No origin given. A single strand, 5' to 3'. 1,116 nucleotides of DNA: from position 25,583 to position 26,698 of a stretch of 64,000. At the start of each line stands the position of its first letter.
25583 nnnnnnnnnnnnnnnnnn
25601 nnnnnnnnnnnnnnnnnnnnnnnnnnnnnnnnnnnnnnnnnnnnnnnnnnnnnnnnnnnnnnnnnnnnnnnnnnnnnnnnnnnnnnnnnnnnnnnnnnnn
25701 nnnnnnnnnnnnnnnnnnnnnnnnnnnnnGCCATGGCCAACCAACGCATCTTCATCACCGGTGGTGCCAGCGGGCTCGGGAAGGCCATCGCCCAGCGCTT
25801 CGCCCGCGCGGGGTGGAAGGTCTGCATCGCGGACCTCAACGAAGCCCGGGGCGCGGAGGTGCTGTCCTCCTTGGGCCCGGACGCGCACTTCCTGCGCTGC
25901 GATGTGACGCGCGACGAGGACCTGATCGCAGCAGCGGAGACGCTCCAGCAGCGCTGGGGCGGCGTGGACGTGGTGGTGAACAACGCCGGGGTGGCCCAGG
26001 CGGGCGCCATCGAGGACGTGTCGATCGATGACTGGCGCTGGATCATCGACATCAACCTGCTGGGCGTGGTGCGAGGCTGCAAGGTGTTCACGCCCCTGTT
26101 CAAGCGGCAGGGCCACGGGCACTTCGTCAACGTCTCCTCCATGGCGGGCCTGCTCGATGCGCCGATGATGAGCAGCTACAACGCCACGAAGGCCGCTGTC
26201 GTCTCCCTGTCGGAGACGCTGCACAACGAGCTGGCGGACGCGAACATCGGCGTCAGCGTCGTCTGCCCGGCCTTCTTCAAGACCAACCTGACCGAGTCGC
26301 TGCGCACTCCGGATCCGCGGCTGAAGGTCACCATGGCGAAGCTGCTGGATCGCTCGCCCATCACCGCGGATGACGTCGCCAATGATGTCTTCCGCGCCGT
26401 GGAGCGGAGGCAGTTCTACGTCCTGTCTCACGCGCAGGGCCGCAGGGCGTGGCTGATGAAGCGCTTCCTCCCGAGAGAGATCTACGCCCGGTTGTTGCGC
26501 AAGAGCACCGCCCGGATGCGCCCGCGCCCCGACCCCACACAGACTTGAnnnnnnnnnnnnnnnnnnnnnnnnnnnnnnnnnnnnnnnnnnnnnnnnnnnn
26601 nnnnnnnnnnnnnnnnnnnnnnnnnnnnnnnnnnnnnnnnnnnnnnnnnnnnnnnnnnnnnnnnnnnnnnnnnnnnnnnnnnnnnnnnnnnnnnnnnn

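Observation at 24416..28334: ACAD, SDR, APH-kinase and histidine-phosphatase operon: a bacterial 4-hydroxyacyl-CoA phosphorylation-elimination module (lva / ACAD10-11-like)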

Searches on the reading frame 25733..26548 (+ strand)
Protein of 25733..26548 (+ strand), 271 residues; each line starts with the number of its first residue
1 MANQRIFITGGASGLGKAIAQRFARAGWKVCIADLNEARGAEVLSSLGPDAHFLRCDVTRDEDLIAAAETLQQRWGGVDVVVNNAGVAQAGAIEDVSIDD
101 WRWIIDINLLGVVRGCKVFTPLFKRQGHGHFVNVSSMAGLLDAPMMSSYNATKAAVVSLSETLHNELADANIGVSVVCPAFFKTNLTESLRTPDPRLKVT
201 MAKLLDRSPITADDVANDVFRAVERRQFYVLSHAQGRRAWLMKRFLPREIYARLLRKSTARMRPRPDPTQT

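Call 5: search_protein_families(library=pfam, proteins=[window:25733-26548:+])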
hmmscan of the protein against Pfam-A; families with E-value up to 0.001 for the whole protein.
window:25733-26548:+ (271 aa): 4 families
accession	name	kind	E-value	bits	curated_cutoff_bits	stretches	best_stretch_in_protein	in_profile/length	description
PF00106.31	adh_short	-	4.8e-55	186.5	26.6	1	5-192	2-192/195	short chain dehydrogenase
PF13561.12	adh_short_C2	-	1.9e-45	155.7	27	1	12-217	3-211/236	Enoyl-(Acyl carrier protein) reductase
PF08659.16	KR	-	5.2e-16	59.5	22.6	1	7-165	4-165/180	KR domain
PF01370.27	Epimerase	-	1e-06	28.8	20.9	1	6-164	1-157/240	NAD dependent epimerase/dehydratase family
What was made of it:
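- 25733..26548 (+): Classical SDR ('SDRa'), 271 aa, NAD(H)-type. Predicted hydroxyacyl-/oxoacyl-CoA dehydrogenase; the exact step is unknown. Pfam adh_short 186 bits (call 5).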

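Call 6: search_protein_families(library=ncbifam, proteins=[window:25733-26548:+])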
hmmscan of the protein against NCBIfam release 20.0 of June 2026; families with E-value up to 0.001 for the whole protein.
window:25733-26548:+ (271 aa): 225 families (the best 25 are shown)
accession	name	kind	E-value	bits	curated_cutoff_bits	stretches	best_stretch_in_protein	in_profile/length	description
NF004196.0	PRK05650.1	equivalog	1.1e-120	401.8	297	1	3-262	2-264/272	SDR family oxidoreductase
NF004843.0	PRK06194.1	equivalog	3.3e-62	210.5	308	1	4-236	7-258/295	hypothetical protein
NF004514.1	PRK05855.1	equivalog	1.9e-58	198.5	455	1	3-249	313-569/578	SDR family oxidoreductase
NF006123.0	PRK08267.1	equivalog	6.7e-53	179.6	261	1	4-260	3-257/261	SDR family oxidoreductase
NF005878.0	PRK07825.1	subfamily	3.2e-52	177.6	287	1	2-257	8-251/278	short chain dehydrogenase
NF005559.1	PRK07231.1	subfamily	7.9e-52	176.2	215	1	3-218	4-224/249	glucose 1-dehydrogenase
NF004526.0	PRK05872.1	subfamily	1.5e-51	175.2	276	1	2-267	9-277/297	short-chain dehydrogenase/reductase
NF005881.0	PRK07832.1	equivalog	6.6e-48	163.4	296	1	2-261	8-275/287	SDR family oxidoreductase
NF004823.0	PRK06179.1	subfamily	1e-47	162.9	310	1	4-259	6-267/271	oxidoreductase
NF004825.0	PRK06181.1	equivalog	1e-46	159.4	215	1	2-258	5-262/268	SDR family oxidoreductase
NF004818.0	PRK06172.1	equivalog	1.2e-45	155.9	336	1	3-203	7-211/253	SDR family oxidoreductase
NF004198.0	PRK05653.1-3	equivalog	2.1e-45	155.1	296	1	3-191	7-198/248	3-oxoacyl-ACP reductase FabG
NF004824.0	PRK06180.1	subfamily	4e-44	150.9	298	1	3-186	4-187/279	oxidoreductase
NF009466.0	PRK12826.1-2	subfamily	1.4e-43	149.1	222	1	2-191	2-196/248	3-oxoacyl-ACP reductase FabG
NF004529.0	PRK05876.1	equivalog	2.2e-43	148.7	338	1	6-245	9-258/275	short chain dehydrogenase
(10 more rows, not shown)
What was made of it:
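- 25733..26548 (+): NCBIfam PRK05650 402 bits against a cut-off of 297 (call 6).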

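Call 53: search_solved_structures(query=window:25733-26548:+, max_evalue=1e-25)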
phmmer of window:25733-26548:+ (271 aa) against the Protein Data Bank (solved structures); distinct sequences matched with E-value up to 1e-25: 87 (the best 60 are shown).
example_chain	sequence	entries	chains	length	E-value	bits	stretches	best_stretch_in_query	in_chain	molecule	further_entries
2et6_A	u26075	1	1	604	1.6e-45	158.9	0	4-190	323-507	(3R)-hydroxyacyl-CoA dehydrogenase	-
5ig2_A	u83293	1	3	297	1e-41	146.4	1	7-234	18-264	Short-chain dehydrogenase/reductase SDR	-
3tjr_A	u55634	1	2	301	1.3e-40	142.8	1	6-245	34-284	short chain dehydrogenase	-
4yae_A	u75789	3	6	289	2.8e-36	128.7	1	3-199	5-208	C alpha-dehydrogenase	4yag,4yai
7djs_A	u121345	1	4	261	6.7e-35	124.1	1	3-198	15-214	SDR family oxidoreductase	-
5x8h_A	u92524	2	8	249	6e-34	121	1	3-192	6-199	Short-chain dehydrogenase reductase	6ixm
3ioy_A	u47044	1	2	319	6.8e-34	120.8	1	2-189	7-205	Short-chain dehydrogenase/reductase SDR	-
4nbu_A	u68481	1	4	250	1.2e-32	116.7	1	6-232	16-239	3-oxoacyl-(Acyl-carrier-protein) reductase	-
6d9y_A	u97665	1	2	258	6.9e-32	114.2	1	5-193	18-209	Short-chain dehydrogenase/reductase SDR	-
2uvd_A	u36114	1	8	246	8.4e-32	114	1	6-223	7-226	3-OXOACYL-(ACYL-CARRIER-PROTEIN) REDUCTASE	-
8y7r_A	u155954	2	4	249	1e-31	113.7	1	3-190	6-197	NAD(P)-dependent dehydrogenase (Short-subunit alcohol dehydrogenase family)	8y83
3wye_A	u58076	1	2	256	1.1e-31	113.6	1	7-190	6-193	Diacetyl reductase [(S)-acetoin forming],L-2,3-butanediol dehydrogenase,Diacetyl reductase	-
4y98_A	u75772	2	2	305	6.1e-31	111.1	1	3-192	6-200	C alpha-dehydrogenase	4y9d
5b1y_A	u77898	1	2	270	8.1e-31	110.7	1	6-233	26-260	3-oxoacyl-[acyl-carrier-protein] reductase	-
4dml_A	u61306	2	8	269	1.8e-30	109.6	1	6-192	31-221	3-oxoacyl-[acyl-carrier-protein] reductase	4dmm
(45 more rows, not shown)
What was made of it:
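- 25733..26548 (+): The best solved relative is the (3R)-hydroxyacyl-CoA dehydrogenase of yeast MFE-2, 2et6, at 159 bits (call 53).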
